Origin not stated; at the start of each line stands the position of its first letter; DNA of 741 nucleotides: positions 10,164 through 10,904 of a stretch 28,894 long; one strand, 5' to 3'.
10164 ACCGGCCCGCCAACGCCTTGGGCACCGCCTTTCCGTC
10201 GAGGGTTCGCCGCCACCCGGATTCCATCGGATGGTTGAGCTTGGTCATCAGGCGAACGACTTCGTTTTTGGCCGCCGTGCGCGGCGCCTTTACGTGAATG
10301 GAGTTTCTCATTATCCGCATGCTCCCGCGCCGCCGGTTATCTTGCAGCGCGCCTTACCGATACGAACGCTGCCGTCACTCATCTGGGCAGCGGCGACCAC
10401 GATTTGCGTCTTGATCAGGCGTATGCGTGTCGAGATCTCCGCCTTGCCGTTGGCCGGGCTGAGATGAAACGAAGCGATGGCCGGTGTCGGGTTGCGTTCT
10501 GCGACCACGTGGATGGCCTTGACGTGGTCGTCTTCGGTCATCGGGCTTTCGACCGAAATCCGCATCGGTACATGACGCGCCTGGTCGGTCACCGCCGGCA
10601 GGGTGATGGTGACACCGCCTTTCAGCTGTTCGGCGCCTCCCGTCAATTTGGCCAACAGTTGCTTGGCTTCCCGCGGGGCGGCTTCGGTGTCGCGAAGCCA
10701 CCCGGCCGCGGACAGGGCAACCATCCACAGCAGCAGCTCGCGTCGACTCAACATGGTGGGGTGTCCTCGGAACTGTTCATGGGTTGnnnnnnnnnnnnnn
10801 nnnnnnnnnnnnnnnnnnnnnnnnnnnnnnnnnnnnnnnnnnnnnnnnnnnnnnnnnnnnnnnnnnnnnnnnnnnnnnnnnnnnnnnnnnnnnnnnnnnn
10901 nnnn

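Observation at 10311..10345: SoxY with a remodelled swinging-arm terminus (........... instead of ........)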

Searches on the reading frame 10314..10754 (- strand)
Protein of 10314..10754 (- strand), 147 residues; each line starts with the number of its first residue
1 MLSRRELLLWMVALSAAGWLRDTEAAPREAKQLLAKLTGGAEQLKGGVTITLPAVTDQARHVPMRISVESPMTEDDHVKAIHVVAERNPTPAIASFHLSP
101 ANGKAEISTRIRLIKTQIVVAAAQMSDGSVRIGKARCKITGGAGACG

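Call 5: find_homologous_proteins(query=window:10314-10754:-, max_evalue=0.001)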
Query seq(147 aa) (147 aa): 136 proteins with E <= 0.001 among 211 candidates; the best 120 are listed.
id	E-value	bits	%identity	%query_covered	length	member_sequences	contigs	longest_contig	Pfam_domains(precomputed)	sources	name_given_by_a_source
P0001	3.8e-88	311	100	100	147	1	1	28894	PF13501.13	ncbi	-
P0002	8.6e-77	274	86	100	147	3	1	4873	PF13501.13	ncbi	-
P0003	1.2e-74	267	85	100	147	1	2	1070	PF13501.13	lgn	-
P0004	1.3e-69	251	82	100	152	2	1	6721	PF13501.13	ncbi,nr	ncbi:MAG: thiosulfate oxidation carrier protein SoxY [Halobacteria archaeon]|nr:thiosulfate oxidatio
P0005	3.0e-68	246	80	100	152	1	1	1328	PF13501.13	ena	-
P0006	1.9e-66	240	78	100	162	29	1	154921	PF13501.13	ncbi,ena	-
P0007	2.3e-66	240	77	100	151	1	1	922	PF13501.13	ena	-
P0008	2.3e-66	240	76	100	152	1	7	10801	PF13501.13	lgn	-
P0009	2.7e-66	240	80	100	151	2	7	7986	PF13501.13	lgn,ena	-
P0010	2.7e-66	240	78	100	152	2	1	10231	PF13501.13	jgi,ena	-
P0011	3.4e-66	240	78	100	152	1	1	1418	PF13501.13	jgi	jgi:sulfur-oxidizing protein SoxY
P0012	7.9e-66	238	76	100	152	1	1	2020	PF13501.13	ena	-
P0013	1.2e-65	238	76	100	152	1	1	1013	PF13501.13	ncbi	-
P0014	1.4e-65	238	76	100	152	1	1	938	PF13501.13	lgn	-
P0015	4.2e-65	236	76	100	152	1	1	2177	PF13501.13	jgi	-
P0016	9.3e-65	235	76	100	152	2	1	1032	PF13501.13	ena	-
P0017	1.0e-64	235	77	100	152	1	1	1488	PF13501.13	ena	-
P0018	1.0e-64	235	76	100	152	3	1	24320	PF13501.13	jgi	jgi:sulfur-oxidizing protein SoxY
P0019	1.9e-64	234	76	100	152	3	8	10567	PF13501.13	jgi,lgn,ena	jgi:sulfur-oxidizing protein SoxY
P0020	2.0e-64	234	76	100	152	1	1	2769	PF13501.13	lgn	-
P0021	2.7e-64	233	76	100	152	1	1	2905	PF13501.13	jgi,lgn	jgi:sulfur-oxidizing protein SoxY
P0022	3.8e-64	233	74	99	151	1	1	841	PF13501.13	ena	-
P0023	4.4e-64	233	74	100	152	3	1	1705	PF13501.13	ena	-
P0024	8.6e-64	232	81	91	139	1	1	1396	PF13501.13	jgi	jgi:sulfur-oxidizing protein SoxY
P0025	9.5e-64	232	75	100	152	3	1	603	PF13501.13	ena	-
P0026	1.2e-63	231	76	100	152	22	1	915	PF13501.13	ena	-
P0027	2.2e-63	230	76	100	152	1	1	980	PF13501.13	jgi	jgi:sulfur-oxidizing protein SoxY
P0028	2.4e-63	230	74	100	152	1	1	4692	PF13501.13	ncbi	ncbi:MAG: thiosulfate oxidation carrier protein SoxY [Pseudomonadota bacterium]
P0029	9.6e-63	228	74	100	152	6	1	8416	PF13501.13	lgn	-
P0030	1.0e-62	228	73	100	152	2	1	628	PF13501.13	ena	-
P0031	1.1e-62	228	72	100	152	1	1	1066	PF13501.13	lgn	-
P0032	1.9e-62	227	73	100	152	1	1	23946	PF13501.13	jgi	jgi:sulfur-oxidizing protein SoxY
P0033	2.0e-62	227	74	100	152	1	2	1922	PF13501.13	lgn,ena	-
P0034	4.6e-61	223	72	100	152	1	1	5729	PF13501.13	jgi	jgi:sulfur-oxidizing protein SoxY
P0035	1.5e-60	221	71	100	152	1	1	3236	PF13501.13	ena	-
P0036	4.8e-60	220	71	100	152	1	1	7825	PF13501.13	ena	-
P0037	5.3e-60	220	75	93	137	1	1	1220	PF13501.13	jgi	jgi:sulfur-oxidizing protein SoxY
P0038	8.3e-56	206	67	100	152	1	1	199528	PF13501.13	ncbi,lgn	ncbi:MAG: thiosulfate oxidation carrier protein SoxY [Candidatus Thiodiazotropha sp.]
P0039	4.8e-55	204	66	100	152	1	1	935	PF13501.13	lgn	-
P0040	1.4e-54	202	66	100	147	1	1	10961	PF13501.13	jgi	jgi:sulfur-oxidizing protein SoxY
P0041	2.3e-54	201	66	100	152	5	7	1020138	PF13501.13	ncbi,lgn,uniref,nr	ncbi:MAG: hypothetical protein B6D72_12295 [gamma proteobacterium symbiont of Ctena orbiculata]|unir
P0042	2.0e-53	198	67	100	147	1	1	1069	PF13501.13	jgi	jgi:sulfur-oxidizing protein SoxY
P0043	2.1e-53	198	64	100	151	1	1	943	PF13501.13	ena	-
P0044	3.7e-53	197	65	100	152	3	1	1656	PF13501.13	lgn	-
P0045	1.8e-52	195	64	100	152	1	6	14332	PF13501.13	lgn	-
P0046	3.0e-52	194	63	100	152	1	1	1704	PF13501.13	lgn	-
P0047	3.7e-52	194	65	100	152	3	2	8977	PF13501.13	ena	-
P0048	5.1e-52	194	62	99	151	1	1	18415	PF13501.13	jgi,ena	-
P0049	1.1e-51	193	64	100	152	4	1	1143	PF13501.13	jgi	-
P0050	2.1e-51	192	64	100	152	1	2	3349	PF13501.13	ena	-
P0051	2.4e-51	192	63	100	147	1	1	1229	PF13501.13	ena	-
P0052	2.6e-51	191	64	100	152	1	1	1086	PF13501.13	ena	-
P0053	5.0e-51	191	64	100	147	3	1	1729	PF13501.13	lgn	-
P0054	5.5e-51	190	63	100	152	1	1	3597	PF13501.13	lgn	-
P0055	6.8e-51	190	62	100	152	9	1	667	PF13501.13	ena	-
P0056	1.1e-50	189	60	100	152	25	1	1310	PF13501.13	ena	-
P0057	1.1e-50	189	61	100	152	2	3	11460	PF13501.13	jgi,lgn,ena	jgi:sulfur-oxidizing protein SoxY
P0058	1.8e-47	179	61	99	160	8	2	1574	PF13501.13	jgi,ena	jgi:sulfur-oxidizing protein SoxY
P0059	2.1e-47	179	58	100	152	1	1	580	PF13501.13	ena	-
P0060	8.2e-47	177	60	99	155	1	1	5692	PF13501.13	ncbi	-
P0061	1.6e-46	176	61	99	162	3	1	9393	PF13501.13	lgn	-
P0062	8.4e-46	174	59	99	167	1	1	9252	PF13501.13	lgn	-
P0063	1.8e-45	173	67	84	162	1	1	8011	PF13501.13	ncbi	-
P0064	2.4e-45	172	58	99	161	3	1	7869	PF13501.13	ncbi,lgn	-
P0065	1.0e-44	170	57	99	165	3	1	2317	PF13501.13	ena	-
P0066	2.1e-42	163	56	99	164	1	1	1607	PF13501.13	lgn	-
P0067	2.9e-42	162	62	84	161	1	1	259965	PF13501.13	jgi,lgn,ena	-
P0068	9.5e-41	157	61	84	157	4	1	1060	PF13501.13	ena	-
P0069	5.7e-38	148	53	88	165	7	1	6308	PF13501.13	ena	-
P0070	7.7e-38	148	58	84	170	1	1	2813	PF13501.13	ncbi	-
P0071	1.1e-37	147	69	70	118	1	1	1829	PF13501.13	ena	-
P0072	5.3e-37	145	83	57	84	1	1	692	PF13501.13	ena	-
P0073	1.6e-35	140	50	99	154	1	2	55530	PF13501.13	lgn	-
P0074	1.5e-34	137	56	86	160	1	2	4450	PF13501.13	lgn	-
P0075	2.2e-34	137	51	100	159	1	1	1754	PF13501.13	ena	-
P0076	3.6e-34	136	50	99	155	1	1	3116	PF13501.13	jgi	jgi:sulfur-oxidizing protein SoxY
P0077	1.0e-33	134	50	100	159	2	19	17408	PF13501.13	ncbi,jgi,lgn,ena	-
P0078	3.1e-33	133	51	99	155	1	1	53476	PF13501.13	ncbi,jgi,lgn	-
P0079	7.9e-33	132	55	79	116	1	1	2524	PF13501.13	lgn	-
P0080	2.3e-32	130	50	99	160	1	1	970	PF13501.13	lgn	-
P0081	2.6e-31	127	50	95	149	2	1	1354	PF13501.13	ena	-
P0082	6.3e-31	125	49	87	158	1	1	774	PF13501.13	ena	-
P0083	1.4e-30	124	49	99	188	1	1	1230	PF13501.13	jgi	jgi:sulfur-oxidizing protein SoxY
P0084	1.8e-30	124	48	99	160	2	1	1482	PF13501.13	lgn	-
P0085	3.1e-30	123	54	82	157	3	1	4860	PF13501.13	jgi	jgi:sulfur-oxidizing protein SoxY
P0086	4.3e-30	123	50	88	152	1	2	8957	PF13501.13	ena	-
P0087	4.8e-30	123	53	79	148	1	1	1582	PF13501.13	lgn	-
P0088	7.6e-30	122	48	99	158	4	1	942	PF13501.13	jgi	jgi:sulfur-oxidizing protein SoxY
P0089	9.3e-30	122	46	99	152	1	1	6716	PF13501.13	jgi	jgi:sulfur-oxidizing protein SoxY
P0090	1.1e-29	121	48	87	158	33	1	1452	PF13501.13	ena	-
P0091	1.6e-29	121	49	99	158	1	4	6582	PF13501.13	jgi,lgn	-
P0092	1.7e-29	121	47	99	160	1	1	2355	PF13501.13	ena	-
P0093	1.7e-29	121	47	99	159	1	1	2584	PF13501.13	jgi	jgi:sulfur-oxidizing protein SoxY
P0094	8.4e-29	119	52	84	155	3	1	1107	PF13501.13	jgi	jgi:sulfur-oxidizing protein SoxY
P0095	9.1e-29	118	48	97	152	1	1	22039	PF13501.13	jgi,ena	jgi:sulfur-oxidizing protein SoxY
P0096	1.7e-28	118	49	79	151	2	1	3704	PF13501.13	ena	-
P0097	2.1e-28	117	50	86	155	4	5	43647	PF13501.13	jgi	jgi:sulfur-oxidizing protein SoxY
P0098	2.2e-28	117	49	99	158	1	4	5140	PF13501.13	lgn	-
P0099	2.3e-28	117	44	99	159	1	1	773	PF13501.13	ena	-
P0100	2.6e-28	117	50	80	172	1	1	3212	PF13501.13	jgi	jgi:sulfur-oxidizing protein SoxY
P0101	2.9e-28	117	49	79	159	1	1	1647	PF13501.13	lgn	-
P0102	4.5e-28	116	51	78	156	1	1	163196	PF13501.13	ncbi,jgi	-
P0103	3.8e-27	113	46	99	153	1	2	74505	PF13501.13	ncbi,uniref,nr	ncbi:thiosulfate oxidation carrier protein SoxY [Magnetospirillum moscoviense]|uniref:Ig-like SoxY d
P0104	6.6e-27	112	46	99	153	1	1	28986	PF13501.13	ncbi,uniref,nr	ncbi:conserved hypothetical protein [Magnetospirillum sp. LM-5]|uniref:thiosulfate oxidation carrier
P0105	1.4e-26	111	47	99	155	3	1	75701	PF13501.13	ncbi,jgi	jgi:sulfur-oxidizing protein SoxY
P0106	1.7e-26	111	49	86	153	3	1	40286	PF13501.13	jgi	-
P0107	2.7e-26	110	46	95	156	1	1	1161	PF13501.13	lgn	-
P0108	2.9e-26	110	51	70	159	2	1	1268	PF13501.13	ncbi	-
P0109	2.9e-26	110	48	84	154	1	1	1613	PF13501.13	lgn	-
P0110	5.4e-26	109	50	82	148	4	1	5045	PF13501.13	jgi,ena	jgi:sulfur-oxidizing protein SoxY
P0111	7.8e-26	109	48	82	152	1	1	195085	PF13501.13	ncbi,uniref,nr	ncbi:thiosulfate oxidation carrier protein SoxY [Magnetospirillum sp. UT-4]|uniref:thiosulfate oxida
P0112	9.4e-26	109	48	88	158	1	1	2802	PF13501.13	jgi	jgi:sulfur-oxidizing protein SoxY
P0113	1.0e-25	109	49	76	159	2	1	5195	PF13501.13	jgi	jgi:sulfur-oxidizing protein SoxY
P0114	8.4e-25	106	46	81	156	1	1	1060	PF13501.13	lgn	-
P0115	8.6e-25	106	46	96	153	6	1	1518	PF13501.13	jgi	jgi:sulfur-oxidizing protein SoxY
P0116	1.5e-24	105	45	95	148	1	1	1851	PF13501.13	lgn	-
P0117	1.7e-24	105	49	84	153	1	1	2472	PF13501.13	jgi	jgi:sulfur-oxidizing protein SoxY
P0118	2.2e-24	104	50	74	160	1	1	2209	PF13501.13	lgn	-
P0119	3.8e-24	103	46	84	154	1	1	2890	PF13501.13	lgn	-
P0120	5.1e-24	103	44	97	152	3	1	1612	PF13501.13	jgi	jgi:sulfur-oxidizing protein SoxY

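Call 8: find_encoding_contigs(protein=P0041, flank=8000, max_places=2)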
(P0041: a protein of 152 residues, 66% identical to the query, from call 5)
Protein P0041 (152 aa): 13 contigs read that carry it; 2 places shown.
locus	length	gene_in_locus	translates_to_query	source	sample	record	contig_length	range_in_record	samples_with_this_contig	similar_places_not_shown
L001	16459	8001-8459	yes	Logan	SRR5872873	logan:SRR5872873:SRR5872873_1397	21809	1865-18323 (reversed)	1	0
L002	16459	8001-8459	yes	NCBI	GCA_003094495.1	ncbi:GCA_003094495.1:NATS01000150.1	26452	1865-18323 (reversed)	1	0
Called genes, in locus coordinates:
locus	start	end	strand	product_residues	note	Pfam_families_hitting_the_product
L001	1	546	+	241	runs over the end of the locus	-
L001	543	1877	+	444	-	PF23357:DUF7088 (weak), PF09822:ABC_transp_aux, PF14258:DUF4350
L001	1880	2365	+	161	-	PF14238:DUF4340 (faint)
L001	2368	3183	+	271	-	PF01149:Fapy_DNA_glyco, PF06831:H2TH, PF06827:zf-FPG_IleRS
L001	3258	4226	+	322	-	PF00348:polyprenyl_synt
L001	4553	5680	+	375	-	PF00581:Rhodanese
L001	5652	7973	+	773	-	PF14522:Cytochrome_C7 (faint), PF14537:Cytochrom_c3_2 (faint), PF22113:Mtrc-MtrF_II-IV_dom (faint), PF11783:Cytochrome_cB, PF01292:Ni_hydr_CYTB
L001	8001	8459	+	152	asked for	PF13501:SoxY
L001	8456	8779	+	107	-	PF08770:SoxZ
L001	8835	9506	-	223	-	-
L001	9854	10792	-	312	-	PF04892:VanZ-LLP1 (weak)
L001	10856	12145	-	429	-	PF13487:HD_5, PF01966:HD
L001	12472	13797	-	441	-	PF03721:UDPG_MGDP_dh_N, PF00984:UDPG_MGDP_dh, PF03720:UDPG_MGDP_dh_C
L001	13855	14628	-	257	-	PF01553:Acyltransferase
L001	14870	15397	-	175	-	PF01327:Pep_deformylase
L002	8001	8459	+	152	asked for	PF13501:SoxY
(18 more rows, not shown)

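Call 9: find_encoding_contigs(protein=P0067, flank=8000, max_places=2)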
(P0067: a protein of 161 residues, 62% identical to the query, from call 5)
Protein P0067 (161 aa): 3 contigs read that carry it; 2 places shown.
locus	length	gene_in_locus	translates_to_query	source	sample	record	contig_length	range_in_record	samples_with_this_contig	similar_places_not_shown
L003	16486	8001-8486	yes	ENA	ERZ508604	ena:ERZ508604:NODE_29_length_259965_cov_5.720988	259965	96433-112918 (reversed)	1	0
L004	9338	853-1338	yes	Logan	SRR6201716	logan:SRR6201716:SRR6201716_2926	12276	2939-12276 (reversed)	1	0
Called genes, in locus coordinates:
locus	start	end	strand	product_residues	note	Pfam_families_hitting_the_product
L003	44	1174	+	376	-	PF02350:Epimerase_2, PF13579:Glyco_trans_4_4 (weak)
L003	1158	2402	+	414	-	PF03446:NAD_binding_2 (weak), PF03721:UDPG_MGDP_dh_N, PF00984:UDPG_MGDP_dh, PF03720:UDPG_MGDP_dh_C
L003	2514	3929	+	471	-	PF01235:Na_Ala_symp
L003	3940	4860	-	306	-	PF02558:ApbA, PF08546:ApbA_C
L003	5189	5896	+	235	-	PF04191:PEMT, PF04140:ICMT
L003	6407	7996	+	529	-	PF14537:Cytochrom_c3_2 (faint), PF22113:Mtrc-MtrF_II-IV_dom (faint), PF14522:Cytochrome_C7 (faint), PF11783:Cytochrome_cB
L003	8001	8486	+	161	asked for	PF13501:SoxY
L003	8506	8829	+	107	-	PF08770:SoxZ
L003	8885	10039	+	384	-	PF00581:Rhodanese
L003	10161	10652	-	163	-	PF04115:Ureidogly_lyase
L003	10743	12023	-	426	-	PF06808:DctM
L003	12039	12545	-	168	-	PF04290:DctQ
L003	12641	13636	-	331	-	PF03480:DctP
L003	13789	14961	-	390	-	PF00266:Aminotran_5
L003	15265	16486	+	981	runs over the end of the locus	PF01565:FAD_binding_4, PF02913:FAD-oxidase_C, PF13183:Fer4_8, PF13534:Fer4_17 (weak)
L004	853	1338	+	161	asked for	PF13501:SoxY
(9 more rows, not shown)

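Call 19: find_related_loci(query=A2, collection=genome_contigs, flank=7000)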
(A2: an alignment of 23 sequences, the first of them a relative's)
Query A2 (147 aa) in genome_contigs; peptide patterns used: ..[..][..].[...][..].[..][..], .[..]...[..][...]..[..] (x = any residue, [..] = any of these).
599 stretches matched a pattern (row limit reached: there are more); 589 encode a relative of the query (tblastn E <= 1e-3); the best 80 are kept; 80 distinct loci.
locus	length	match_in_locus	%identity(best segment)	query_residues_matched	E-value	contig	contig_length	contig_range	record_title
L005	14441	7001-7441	78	1-142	1e-68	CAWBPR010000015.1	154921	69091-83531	MAG: uncultured Gammaproteobacteria bacterium isolate MFD03804.bin.2.3 genome assembly, contig: contig_32446, whole geno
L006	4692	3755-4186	74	1-139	2e-67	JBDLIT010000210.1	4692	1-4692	MAG: Pseudomonadota bacterium isolate MAG046 MAG046_210, whole genome shotgun sequence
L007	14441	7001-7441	76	1-142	8e-67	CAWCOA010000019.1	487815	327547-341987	MAG: uncultured Gammaproteobacteria bacterium isolate MFD03804.bin.1.37 genome assembly, contig: contig_32118, whole gen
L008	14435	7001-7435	65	1-140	1e-57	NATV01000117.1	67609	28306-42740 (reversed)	MAG: gamma proteobacterium symbiont of Ctena orbiculata isolate LUC_16_22_G-LUC_16_020_40_A _11, whole genome shotgun se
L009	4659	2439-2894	62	1-147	8e-56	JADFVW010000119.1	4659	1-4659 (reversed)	MAG: Proteobacteria bacterium isolate C1.bin.33 k83_1209250, whole genome shotgun sequence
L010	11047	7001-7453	47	2-147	5e-43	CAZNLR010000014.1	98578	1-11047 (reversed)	MAG TPA_asm: uncultured Rhodospirillaceae bacterium isolate SRP200020_co5_401 genome assembly, contig: NODE_278_length_9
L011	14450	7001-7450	50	1-147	5e-42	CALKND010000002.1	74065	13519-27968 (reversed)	MAG: uncultured Rhodospirillales bacterium isolate S2_Bin_METABAT__157_1 genome assembly, contig: c_000003991951, whole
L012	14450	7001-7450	49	1-147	2e-40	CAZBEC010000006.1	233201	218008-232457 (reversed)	MAG TPA_asm: uncultured Thalassospiraceae bacterium isolate SRP167671_co2_97 genome assembly, contig: NODE_24_length_233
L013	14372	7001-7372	55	22-147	6e-40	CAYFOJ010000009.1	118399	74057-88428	MAG TPA_asm: uncultured Thalassospiraceae bacterium isolate ERP019367_co1_49 genome assembly, contig: NODE_219_length_11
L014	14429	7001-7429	45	2-139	2e-39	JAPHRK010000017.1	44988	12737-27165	MAG: Rhodospirillales bacterium isolate N2D-Bin_14 c_000000987249, whole genome shotgun sequence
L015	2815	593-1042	49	2-147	4e-39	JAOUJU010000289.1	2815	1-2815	MAG: Rhodospirillaceae bacterium isolate 8_1_Jan_SF_Bin18 8_1_Jan_SF_Bin18_scaffold_30691_c1, whole genome shotgun seque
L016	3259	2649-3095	49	2-147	1e-38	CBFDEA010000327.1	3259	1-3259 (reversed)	MAG TPA_asm: uncultured Rhodospirillaceae bacterium isolate SRR26215676_concoct_181 genome assembly, contig: ERZ25073495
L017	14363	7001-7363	53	25-147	2e-38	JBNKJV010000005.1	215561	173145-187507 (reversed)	MAG: Sedimenticolaceae bacterium isolate H2.bin.12.strict NODE_5_length_215561_cov_7.949333, whole genome shotgun sequen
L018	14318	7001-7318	58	34-139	6e-38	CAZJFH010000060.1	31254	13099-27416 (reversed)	MAG TPA_asm: uncultured Rhodospirillaceae bacterium isolate SRP093185_co1_73 genome assembly, contig: NODE_716_length_31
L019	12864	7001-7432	51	2-140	2e-37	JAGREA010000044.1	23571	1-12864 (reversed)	MAG: Rhodobacterales bacterium isolate HKST-UBA117 k127_284839, whole genome shotgun sequence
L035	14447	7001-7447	44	2-147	3e-33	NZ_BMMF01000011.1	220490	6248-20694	Salinarimonas ramus strain CGMCC 1.9161 sequence11, whole genome shotgun sequence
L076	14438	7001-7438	45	2-147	2e-30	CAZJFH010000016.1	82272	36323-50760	MAG TPA_asm: uncultured Rhodospirillaceae bacterium isolate SRP093185_co1_73 genome assembly, contig: NODE_94_length_822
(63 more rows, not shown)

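Call 23: search_solved_structures(query=window:10314-10754:-, show_alignments=2, max_evalue=0.01)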
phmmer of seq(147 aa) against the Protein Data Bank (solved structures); distinct sequences matched with E-value up to 0.01: 4.
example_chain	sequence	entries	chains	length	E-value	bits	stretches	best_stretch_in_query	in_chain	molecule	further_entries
2ox5_Y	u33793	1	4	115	1.1e-16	64.7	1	31-147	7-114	SoxY protein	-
2oxg_Y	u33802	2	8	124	1.3e-16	64.4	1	31-147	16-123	SoxY protein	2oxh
4uwq_B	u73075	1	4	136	1.6e-11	48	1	46-146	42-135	SOXY PROTEIN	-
2nnc_A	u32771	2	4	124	0.00049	23.7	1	34-143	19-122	Sulfur covalently-binding protein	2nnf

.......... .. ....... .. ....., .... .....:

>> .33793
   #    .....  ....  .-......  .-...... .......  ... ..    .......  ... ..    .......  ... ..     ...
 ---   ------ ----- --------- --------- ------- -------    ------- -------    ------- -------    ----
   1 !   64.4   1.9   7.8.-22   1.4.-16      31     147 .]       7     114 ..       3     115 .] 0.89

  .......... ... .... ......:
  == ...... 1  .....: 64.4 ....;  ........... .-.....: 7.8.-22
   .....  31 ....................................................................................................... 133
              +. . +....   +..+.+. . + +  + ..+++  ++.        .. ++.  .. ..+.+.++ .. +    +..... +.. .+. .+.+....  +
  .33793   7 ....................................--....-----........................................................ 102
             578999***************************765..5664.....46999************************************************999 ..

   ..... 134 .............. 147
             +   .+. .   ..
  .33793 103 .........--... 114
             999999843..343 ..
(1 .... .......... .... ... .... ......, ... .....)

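Call 45: list_cluster_members(proteins=[P0001, P0121, P0002, P0006])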
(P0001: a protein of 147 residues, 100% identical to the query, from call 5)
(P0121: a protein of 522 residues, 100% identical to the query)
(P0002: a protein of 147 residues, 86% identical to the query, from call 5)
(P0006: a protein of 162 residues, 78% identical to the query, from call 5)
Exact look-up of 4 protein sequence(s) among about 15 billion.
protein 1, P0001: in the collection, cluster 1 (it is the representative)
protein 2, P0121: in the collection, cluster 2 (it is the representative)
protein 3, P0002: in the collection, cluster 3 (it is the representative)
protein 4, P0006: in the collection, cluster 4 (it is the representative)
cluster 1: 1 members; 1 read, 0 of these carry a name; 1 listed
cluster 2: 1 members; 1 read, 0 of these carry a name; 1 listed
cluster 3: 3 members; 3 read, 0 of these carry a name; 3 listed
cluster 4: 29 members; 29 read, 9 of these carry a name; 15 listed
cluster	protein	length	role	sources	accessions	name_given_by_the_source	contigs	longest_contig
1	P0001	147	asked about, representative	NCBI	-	-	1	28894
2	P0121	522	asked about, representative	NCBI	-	-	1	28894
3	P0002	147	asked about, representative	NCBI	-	-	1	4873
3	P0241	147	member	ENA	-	-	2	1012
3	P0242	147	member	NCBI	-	-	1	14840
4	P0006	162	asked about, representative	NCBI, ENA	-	-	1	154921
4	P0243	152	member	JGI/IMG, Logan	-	sulfur-oxidizing protein SoxY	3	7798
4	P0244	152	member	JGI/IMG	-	sulfur-oxidizing protein SoxY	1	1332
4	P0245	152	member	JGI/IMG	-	sulfur-oxidizing protein SoxY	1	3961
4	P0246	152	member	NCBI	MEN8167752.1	MAG: thiosulfate oxidation carrier protein SoxY [Pseudomonadota bacterium]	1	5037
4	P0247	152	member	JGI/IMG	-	sulfur-oxidizing protein SoxY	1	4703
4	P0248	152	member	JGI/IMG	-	sulfur-oxidizing protein SoxY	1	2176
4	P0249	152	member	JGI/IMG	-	sulfur-oxidizing protein SoxY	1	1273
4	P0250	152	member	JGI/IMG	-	sulfur-oxidizing protein SoxY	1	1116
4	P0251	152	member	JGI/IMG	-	sulfur-oxidizing protein SoxY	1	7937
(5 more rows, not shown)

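Call 46: find_encoding_contigs(protein=P0001, flank=1000, max_places=2)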
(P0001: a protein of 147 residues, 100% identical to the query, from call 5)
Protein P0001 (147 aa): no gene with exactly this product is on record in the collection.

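Call 47: find_encoding_contigs(protein=P0032, flank=9000, max_places=1)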
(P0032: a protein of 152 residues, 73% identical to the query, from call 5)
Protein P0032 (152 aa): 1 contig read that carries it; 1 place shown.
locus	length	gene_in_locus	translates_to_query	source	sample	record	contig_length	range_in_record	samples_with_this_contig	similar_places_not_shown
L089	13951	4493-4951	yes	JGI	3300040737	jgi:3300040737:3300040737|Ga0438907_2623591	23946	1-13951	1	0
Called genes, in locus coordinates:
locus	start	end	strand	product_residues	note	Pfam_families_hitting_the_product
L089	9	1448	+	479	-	-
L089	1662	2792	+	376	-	PF00581:Rhodanese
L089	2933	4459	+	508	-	PF14522:Cytochrome_C7 (faint), PF22113:Mtrc-MtrF_II-IV_dom (faint), PF11783:Cytochrome_cB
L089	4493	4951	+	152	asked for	PF13501:SoxY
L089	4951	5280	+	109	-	PF08770:SoxZ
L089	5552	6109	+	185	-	PF06078:DUF937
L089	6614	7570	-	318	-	PF00294:PfkB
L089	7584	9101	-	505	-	PF01676:Metalloenzyme, PF06415:iPGM_N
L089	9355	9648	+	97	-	-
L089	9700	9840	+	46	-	-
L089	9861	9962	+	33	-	-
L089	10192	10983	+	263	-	-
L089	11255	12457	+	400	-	-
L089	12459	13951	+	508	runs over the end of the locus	PF07719:TPR_2 (faint), PF00515:TPR_1 (faint), PF13414:TPR_11 (faint)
